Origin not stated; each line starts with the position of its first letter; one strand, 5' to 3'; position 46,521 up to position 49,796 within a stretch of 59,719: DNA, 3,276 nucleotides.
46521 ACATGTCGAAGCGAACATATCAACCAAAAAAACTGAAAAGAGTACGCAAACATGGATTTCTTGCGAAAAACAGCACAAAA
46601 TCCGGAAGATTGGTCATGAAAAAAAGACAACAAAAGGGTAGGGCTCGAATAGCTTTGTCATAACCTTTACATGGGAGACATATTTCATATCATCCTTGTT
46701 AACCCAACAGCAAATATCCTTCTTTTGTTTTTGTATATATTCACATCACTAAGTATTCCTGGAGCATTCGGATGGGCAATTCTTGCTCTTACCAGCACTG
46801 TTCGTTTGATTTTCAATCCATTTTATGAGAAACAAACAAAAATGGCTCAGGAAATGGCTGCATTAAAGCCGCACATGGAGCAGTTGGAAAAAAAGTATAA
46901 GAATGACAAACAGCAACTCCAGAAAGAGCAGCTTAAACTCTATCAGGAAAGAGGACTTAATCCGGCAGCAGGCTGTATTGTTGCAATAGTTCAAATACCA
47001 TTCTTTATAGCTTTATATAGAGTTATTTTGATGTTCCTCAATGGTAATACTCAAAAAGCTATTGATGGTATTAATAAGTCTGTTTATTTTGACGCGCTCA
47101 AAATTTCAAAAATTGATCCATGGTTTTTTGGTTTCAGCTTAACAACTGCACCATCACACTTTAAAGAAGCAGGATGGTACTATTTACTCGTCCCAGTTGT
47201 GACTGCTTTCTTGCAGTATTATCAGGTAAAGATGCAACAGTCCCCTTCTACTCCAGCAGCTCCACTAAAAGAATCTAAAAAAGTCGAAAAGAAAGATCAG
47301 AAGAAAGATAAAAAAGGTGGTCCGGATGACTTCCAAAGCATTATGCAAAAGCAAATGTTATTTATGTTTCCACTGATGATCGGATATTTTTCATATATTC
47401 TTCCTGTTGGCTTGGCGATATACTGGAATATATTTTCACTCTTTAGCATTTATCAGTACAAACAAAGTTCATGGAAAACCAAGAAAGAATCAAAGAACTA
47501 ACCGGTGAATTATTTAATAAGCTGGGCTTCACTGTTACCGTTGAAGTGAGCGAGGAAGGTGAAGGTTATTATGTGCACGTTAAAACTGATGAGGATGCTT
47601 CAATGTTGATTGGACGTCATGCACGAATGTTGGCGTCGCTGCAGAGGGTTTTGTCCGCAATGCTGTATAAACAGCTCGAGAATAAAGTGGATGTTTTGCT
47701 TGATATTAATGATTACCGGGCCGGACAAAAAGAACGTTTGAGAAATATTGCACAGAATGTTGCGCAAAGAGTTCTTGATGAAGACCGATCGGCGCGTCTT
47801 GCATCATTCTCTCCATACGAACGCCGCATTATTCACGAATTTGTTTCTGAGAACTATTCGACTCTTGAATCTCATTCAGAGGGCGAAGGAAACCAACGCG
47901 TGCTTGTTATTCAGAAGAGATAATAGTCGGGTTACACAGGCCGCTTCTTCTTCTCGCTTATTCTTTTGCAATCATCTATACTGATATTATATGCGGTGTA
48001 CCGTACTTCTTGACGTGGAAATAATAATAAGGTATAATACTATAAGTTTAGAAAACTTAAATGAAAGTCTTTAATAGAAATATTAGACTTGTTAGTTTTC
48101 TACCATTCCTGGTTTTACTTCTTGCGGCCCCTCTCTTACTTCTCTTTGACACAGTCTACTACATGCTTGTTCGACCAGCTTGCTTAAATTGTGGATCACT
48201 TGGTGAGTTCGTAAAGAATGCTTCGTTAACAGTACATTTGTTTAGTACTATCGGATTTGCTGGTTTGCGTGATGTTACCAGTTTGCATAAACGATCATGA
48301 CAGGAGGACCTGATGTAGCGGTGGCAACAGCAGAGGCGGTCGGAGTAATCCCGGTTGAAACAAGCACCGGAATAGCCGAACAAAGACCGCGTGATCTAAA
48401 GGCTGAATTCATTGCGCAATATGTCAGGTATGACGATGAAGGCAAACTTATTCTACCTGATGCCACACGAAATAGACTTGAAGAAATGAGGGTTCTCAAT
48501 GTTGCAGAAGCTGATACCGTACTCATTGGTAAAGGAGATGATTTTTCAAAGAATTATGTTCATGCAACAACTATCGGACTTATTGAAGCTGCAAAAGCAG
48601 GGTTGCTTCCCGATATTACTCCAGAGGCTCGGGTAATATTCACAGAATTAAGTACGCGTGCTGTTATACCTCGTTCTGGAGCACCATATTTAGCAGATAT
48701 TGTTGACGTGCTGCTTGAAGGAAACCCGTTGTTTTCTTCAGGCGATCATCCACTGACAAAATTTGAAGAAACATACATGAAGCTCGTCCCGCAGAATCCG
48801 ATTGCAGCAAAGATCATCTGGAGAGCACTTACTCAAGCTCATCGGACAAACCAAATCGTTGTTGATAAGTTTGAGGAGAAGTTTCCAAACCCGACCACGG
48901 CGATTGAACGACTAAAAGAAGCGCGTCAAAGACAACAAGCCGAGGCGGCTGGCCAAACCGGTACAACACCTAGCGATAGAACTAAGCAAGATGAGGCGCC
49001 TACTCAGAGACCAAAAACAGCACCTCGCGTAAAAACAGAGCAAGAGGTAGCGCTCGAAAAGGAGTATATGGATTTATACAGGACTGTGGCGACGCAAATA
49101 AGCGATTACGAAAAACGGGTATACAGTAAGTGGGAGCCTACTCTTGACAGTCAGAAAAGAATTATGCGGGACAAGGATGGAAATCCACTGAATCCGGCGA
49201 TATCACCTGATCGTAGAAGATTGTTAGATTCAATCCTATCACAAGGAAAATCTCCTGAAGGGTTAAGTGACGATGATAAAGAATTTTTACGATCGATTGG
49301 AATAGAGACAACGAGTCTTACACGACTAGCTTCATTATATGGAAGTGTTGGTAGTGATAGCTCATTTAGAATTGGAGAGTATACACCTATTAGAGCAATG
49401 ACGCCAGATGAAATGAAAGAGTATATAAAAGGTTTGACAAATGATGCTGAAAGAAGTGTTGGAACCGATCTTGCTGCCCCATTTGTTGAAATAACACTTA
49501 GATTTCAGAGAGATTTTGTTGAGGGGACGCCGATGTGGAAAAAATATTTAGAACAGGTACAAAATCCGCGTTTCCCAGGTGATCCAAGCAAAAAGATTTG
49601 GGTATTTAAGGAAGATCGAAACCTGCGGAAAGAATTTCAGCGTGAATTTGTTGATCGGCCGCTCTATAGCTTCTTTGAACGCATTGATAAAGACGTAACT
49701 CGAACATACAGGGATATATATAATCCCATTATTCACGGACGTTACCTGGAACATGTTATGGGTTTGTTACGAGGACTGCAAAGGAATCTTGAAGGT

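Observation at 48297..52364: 1355-aa tail-anchored orphan protein, translationally coupled to a small TM protein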

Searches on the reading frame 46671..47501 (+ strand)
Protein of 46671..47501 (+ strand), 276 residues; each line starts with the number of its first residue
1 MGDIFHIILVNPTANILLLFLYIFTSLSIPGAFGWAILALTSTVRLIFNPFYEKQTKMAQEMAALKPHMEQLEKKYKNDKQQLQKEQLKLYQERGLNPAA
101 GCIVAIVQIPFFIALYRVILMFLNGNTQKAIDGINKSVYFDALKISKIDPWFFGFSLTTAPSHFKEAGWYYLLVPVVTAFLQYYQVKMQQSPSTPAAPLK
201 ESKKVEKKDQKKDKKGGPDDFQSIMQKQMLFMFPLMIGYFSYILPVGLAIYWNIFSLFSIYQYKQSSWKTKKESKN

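Call 6: search_protein_families(library=pfam, proteins=[window:46671-47501:+], max_evalue=0.01)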
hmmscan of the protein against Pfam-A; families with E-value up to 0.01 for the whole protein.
window:46671-47501:+ (276 aa): 2 families
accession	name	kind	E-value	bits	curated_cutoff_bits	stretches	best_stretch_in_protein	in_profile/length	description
PF02096.25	60KD_IMP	-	4.4e-42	144.3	35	1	33-262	1-157/163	60Kd inner membrane protein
PF04616.20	Glyco_hydro_43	-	0.0049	16.7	32.2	1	151-211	175-236/288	Glycosyl hydrolases family 43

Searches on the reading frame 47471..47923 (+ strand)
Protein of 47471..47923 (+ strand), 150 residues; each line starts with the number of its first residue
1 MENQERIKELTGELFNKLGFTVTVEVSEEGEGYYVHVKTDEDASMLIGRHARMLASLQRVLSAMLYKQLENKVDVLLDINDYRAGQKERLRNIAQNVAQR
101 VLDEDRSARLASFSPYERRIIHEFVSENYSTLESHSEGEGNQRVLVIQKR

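Call 5: search_protein_families(library=pfam, proteins=[window:47471-47923:+], max_evalue=1)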
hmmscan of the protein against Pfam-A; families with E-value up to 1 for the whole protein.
window:47471-47923:+ (150 aa): 5 families
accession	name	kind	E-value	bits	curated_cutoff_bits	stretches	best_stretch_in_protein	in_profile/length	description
PF01424.28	R3H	-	2e-15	57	26.8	1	89-149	2-60/60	R3H domain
PF13083.13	KH_KhpA-B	-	4.3e-07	30.2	32.1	1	6-75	3-71/73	KhpA/KhpB, KH domain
PF24565.1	Ned1_M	-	0.008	16.5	27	1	59-105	19-64/100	Nuclear elongation and deformation protein 1-like, middle domain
PF17239.7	DUF5312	-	0.012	14.5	25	1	36-101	481-546/553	Family of unknown function (DUF5312)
PF20711.2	DUF6825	-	0.052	14.4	27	1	58-107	11-61/105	Family of unknown function (DUF6825)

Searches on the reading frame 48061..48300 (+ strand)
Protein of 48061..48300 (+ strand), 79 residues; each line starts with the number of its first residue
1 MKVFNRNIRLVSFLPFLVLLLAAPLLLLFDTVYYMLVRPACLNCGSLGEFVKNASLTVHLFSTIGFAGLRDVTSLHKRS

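Call 5: search_protein_families(library=pfam, proteins=[window:48061-48300:+], max_evalue=1)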
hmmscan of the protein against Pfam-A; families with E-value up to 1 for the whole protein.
window:48061-48300:+ (79 aa): 1 family
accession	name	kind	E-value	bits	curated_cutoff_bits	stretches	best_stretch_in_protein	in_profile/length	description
PF25208.1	DUF7838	-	0.1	13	28.5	1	40-60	8-28/55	Domain of unknown function (DUF7838)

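Call 7: search_protein_families(library=ncbifam, proteins=[window:48061-48300:+], max_evalue=1)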
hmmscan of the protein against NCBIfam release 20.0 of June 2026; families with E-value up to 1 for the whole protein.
window:48061-48300:+ (79 aa): 0 families

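Call 16: search_protein_families(library=phrogs, proteins=[window:48061-48297:+], max_evalue=1)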
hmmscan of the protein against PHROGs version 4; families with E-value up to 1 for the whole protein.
window:48061-48297:+ (79 aa): 0 families

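Call 17: search_protein_families(library=padloc, proteins=[window:48061-48297:+], max_evalue=1)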
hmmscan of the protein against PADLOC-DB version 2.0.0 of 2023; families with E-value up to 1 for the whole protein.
window:48061-48297:+ (79 aa): 0 families

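Call 89: find_homologous_proteins(query=A8, max_evalue=0.001)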
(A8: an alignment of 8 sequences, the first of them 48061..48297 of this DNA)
Query A8 (8 sequences) (79 aa, profile of the alignment): 23 proteins with E <= 0.001 among 942 candidates.
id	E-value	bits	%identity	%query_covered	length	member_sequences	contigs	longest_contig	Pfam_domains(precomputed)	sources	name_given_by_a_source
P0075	3.4e-27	112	50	61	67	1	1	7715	-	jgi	-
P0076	1.4e-26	110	42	54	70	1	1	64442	-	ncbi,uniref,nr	ncbi:hypothetical protein COU86_02545 [Candidatus Roizmanbacteria bacterium CG10_big_fil_rev_8_21_14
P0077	3.1e-23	99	40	61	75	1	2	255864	-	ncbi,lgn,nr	ncbi:hypothetical protein M1523_02585 [Patescibacteria group bacterium]|nr:hypothetical protein [Pat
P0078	3.9e-20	89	59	41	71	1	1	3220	-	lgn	-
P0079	7.1e-20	88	100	100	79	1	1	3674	-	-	-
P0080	1.1e-19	88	52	56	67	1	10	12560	-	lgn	-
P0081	1.7e-19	87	56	49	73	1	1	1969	-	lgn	-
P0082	9.4e-19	85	49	52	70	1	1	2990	-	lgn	-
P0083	3.1e-18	83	54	52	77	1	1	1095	-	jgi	-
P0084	1.3e-17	81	80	100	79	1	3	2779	-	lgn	-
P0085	1.6e-17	81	41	65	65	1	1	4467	-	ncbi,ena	-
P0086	2.8e-17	80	45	56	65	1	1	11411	-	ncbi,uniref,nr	ncbi:hypothetical protein A3J15_03675 [Candidatus Roizmanbacteria bacterium RIFCSPLOWO2_02_FULL_38_1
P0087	5.5e-17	79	53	48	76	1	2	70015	-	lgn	-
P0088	7.8e-16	75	45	56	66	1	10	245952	-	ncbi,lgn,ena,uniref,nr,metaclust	ncbi:hypothetical protein A3C23_01635 [Candidatus Roizmanbacteria bacterium RIFCSPHIGHO2_02_FULL_37_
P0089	9.0e-16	75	47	54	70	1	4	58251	-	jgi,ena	-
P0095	8.2e-14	69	37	75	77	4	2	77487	-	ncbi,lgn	-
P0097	1.7e-8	52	27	78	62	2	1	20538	-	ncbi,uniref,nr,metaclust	ncbi:hypothetical protein A3A93_06555 [Candidatus Roizmanbacteria bacterium RIFCSPLOWO2_01_FULL_38_1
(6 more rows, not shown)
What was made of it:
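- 48061..48300 (+): Gene for a 79-aa membrane protein: one TM helix (aa 10-28), then the conserved R-[PS]-[SA]-C-L-x-C loop. Its stop overlaps the giant gene's start (ATGA). There are 23 clusters, all 62-108 aa; every source name is 'hypothetical protein', from Roizmanbacteria or Patescibacteria (call 89).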

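Call 90: find_encoding_contigs(protein=P0077, flank=10000, max_places=1)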
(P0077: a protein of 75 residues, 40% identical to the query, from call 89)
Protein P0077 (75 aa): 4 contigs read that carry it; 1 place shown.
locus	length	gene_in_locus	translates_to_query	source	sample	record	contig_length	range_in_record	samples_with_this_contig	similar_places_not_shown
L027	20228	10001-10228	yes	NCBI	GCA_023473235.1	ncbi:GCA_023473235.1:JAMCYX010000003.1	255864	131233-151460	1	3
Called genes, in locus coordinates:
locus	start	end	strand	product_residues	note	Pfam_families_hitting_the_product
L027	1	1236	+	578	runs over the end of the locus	PF04675:DNA_ligase_A_N, PF01068:DNA_ligase_A_M, PF04679:DNA_ligase_A_C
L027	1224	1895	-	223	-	PF00535:Glycos_transf_2, PF13641:Glyco_tranf_2_3, PF13632:Glyco_trans_2_3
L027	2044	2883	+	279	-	PF00535:Glycos_transf_2, PF10111:Glyco_tranf_2_2, PF13641:Glyco_tranf_2_3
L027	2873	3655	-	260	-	PF03372:Exo_endo_phos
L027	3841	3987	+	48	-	-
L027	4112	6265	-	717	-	PF10060:DUF2298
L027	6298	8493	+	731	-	PF00133:tRNA-synt_1, PF13603:tRNA-synt_1_2 (weak), PF09334:tRNA-synt_1g (weak), PF08264:Anticodon_1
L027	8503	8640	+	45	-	PF00468:Ribosomal_L34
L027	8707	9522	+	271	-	PF02096:60KD_IMP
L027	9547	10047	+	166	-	PF13083:KH_KhpA-B (weak), PF01424:R3H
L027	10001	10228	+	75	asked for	-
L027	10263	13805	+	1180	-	-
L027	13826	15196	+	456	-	-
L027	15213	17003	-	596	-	-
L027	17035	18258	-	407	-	-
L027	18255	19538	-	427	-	-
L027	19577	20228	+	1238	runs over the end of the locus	PF02861:Clp_N, PF23569:NBD_SMAX1 (weak), PF00004:AAA, PF17871:AAA_lid_9, PF00004:AAA, PF07724:AAA_2, PF07728:AAA_5, PF10431:ClpB_D2-small, +7 more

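Call 91: find_encoding_contigs(protein=P0097, flank=10000, max_places=1)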
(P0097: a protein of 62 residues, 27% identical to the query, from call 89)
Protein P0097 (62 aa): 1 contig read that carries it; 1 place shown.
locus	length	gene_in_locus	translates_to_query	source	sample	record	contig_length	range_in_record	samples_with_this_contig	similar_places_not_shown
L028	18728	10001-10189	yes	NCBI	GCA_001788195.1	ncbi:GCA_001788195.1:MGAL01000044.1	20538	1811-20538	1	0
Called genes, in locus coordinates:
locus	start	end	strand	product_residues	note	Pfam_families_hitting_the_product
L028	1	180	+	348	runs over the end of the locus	PF02661:Fic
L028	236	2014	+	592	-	PF04675:DNA_ligase_A_N, PF01068:DNA_ligase_A_M, PF04679:DNA_ligase_A_C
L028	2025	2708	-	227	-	PF00535:Glycos_transf_2, PF10111:Glyco_tranf_2_2, PF13641:Glyco_tranf_2_3, PF13632:Glyco_trans_2_3 (weak)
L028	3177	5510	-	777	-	PF10060:DUF2298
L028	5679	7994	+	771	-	PF00133:tRNA-synt_1, PF09334:tRNA-synt_1g (faint), PF13603:tRNA-synt_1_2, PF08264:Anticodon_1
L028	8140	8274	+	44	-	PF00468:Ribosomal_L34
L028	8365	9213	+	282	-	PF02096:60KD_IMP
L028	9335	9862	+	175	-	PF13083:KH_KhpA-B, PF01424:R3H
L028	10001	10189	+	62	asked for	-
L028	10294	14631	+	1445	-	-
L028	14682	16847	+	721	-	-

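Call 92: find_encoding_contigs(protein=P0095, flank=10000, max_places=1)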
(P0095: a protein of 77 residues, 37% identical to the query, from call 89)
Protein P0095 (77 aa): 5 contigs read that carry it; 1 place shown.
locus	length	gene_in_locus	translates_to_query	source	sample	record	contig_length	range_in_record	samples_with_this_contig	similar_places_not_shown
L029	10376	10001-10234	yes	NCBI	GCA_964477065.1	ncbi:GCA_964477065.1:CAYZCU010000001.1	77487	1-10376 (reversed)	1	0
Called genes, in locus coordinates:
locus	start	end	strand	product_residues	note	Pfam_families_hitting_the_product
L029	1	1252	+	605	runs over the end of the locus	PF04675:DNA_ligase_A_N, PF01068:DNA_ligase_A_M, PF04679:DNA_ligase_A_C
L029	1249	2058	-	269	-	PF12146:Hydrolase_4 (weak), PF00561:Abhydrolase_1, PF12697:Abhydrolase_6, PF03959:FSH1 (weak)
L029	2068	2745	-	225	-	PF00535:Glycos_transf_2, PF10111:Glyco_tranf_2_2 (weak), PF13641:Glyco_tranf_2_3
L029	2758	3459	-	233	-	PF03372:Exo_endo_phos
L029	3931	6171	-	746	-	PF10060:DUF2298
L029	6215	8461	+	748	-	PF00133:tRNA-synt_1, PF09334:tRNA-synt_1g (weak), PF13603:tRNA-synt_1_2, PF09334:tRNA-synt_1g (weak), PF08264:Anticodon_1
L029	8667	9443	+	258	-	PF02096:60KD_IMP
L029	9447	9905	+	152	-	PF01424:R3H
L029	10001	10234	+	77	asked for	-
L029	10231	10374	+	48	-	?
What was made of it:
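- Housekeeping synteny is also strongly conserved in this clade (ligase-DUF2298-ValRS-rpmH-yidC-jag in L027-L029, calls 90-92).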

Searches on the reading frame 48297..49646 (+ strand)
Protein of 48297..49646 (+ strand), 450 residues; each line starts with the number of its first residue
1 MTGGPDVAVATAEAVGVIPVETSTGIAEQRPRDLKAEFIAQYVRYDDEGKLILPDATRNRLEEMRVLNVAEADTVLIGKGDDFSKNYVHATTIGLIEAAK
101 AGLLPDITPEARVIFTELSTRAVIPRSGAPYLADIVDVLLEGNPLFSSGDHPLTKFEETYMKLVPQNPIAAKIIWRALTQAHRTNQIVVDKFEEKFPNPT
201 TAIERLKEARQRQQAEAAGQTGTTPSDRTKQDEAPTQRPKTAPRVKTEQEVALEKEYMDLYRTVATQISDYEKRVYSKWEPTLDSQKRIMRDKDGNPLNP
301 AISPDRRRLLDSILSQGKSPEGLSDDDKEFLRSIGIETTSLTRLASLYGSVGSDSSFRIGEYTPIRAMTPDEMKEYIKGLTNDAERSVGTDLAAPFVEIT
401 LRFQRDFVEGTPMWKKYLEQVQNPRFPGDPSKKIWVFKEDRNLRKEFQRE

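Call 68: predict_structure(alignment_id=A5)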
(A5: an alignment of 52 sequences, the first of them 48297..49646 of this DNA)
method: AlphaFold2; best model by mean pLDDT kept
length: 450 residues; sequences in the alignment: 52
mean_pLDDT: 79.9   pTM: 0.49
mean pLDDT of the five models: 79.9, 78.4, 78.2, 78.0, 77.6
residues with pLDDT >= 90: 214; 70-90: 126; 50-70: 53; < 50: 57
segments of 3 or more residues with pLDDT < 50: 1-32, 226-239, 358-362
pLDDT, mean of each block of 10 residues (from residue 1): 36 29 39 54 74 81 92 93 89 93 92 96 86 96 95 97 95 96 97 95 93 90 49 45 72 91 91 78 52 57 84 88 94 96 92 56 53 80 84 83 78 91 92 93 87
secondary structure, 60 per line:
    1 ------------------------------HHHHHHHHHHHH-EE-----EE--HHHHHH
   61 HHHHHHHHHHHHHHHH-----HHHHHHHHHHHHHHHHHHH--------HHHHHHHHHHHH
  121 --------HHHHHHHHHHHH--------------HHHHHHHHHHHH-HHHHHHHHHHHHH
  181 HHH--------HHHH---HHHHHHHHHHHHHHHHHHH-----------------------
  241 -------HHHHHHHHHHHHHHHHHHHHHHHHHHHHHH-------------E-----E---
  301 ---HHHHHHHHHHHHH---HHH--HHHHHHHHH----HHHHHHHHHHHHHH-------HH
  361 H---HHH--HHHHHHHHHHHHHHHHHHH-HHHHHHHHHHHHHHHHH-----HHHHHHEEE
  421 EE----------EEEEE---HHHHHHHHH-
elements in order: H31-42 H55-76 H82-100 H109-120 H129-140 H155-166 H168-183 H192-195 H199-217 H248-277 H304-316 H325-333 H338-351 H370-388 H390-406 H412-417 E418-422 E433-437 H441-449
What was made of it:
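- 48297..49898 (+): Variable N-terminal half (aa 1-534). It has a disordered acidic N-terminus (aa 1-32), helical bundles at aa 31-217 and 248-450, and a lineage-specific disordered Q/A/T/P linker at aa 210-247. AlphaFold2 of aa 1-450 gives pLDDT 79.9 and pTM 0.49 (call 68).
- Checked: The linker is predicted disordered (pLDDT below 50 at aa 226-239, call 68).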

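Call 70: fold_search(model_id=the predicted structure, library=pdb)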
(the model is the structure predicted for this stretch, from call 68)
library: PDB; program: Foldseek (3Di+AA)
matches with E <= 10: 155; with E <= 0.001: 0
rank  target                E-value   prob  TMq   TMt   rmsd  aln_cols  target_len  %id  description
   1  9hny_DF               3.6e-01  0.13  0.12  0.11  18.5       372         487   10  Mitoribosomal small subunit in complex with Mettl15 and Mettl17 (released 2025-03-26)
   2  5ys9_A                7.5e-01  0.08  0.11  0.09  29.2       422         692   10  Crystal structure of acyl-coA oxidase3 from Yarrowia lipolytica (released 2018-02-28)
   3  4g7h_P                1.1e+00  0.07  0.11  0.12  21.2       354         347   10  Crystal structure of Thermus thermophilus transcription initiation complex (released 2012-10-31)
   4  5ys9_B                1.3e+00  0.09  0.14  0.11  25.1       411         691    9  Crystal structure of acyl-coA oxidase3 from Yarrowia lipolytica (released 2018-02-28)
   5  3c7j_A                1.4e+00  0.11  0.11  0.17  19.4       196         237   14  Crystal structure of transcriptional regulator (GntR family member) from Pseudomonas syringae pv. tomato str. DC3000 (released 2008-02-26)
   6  4oio_F                1.7e+00  0.06  0.10  0.12  21.1       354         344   10  Crystal structure of Thermus thermophilus pre-insertion substrate complex for de novo transcription initiation (released 2014-05-07)
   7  6e8g_A                1.8e+00  0.08  0.09  0.20  17.4       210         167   13  CryoEM reconstruction of IST1-CHMP1B copolymer filament bound to ssDNA at 2.9 Angstrom resolution (released 2018-08-15)
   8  7aor_ae               1.8e+00  0.06  0.14  0.11  25.9       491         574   11  mt-SSU from Trypanosoma cruzi in complex with mt-IF-3. (released 2021-04-28)
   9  7buv_G                1.8e+00  0.05  0.12  0.15  20.5       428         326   10  Eucommia ulmoides TPT3, crystal form 2 (released 2021-02-17)
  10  9ydu_A                1.8e+00  0.03  0.08  0.11  26.7       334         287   10  UDPG bound P2Y14 Receptor in complex with Gi (released 2025-11-19)
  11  5d4d_P                1.9e+00  0.06  0.10  0.13  21.6       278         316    9  Crystal structure of Thermus thermophilus product complex for transcription initiation with NAD and CTP (released 2016-07-06)
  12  5jv1                  1.9e+00  0.05  0.12  0.14  20.0       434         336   10  Crystal structure of human FPPS in complex with an allosteric inhibitor CL-08-066 (released 2017-03-15)
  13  8y9j_B                2.1e+00  0.06  0.09  0.10  16.8       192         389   11  Structure of the Ebola virus nucleocapsid subunit (released 2025-01-29)
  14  7ujo_D                2.3e+00  0.09  0.12  0.19  18.5       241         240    9  Estrogen Receptor Alpha Ligand Binding Domain in Complex with RU39411 (released 2022-06-15)
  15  7ac6_A                2.4e+00  0.03  0.11  0.11  26.6       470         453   10  Structure of sponge-phase grown PepTst2 collected by rotation serial crystallography on a COC membrane at a synchrotro (released 2021-09-01)
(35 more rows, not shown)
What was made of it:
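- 48297..49898 (+): Foldseek against PDB gives a best E of 0.36 (call 70).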
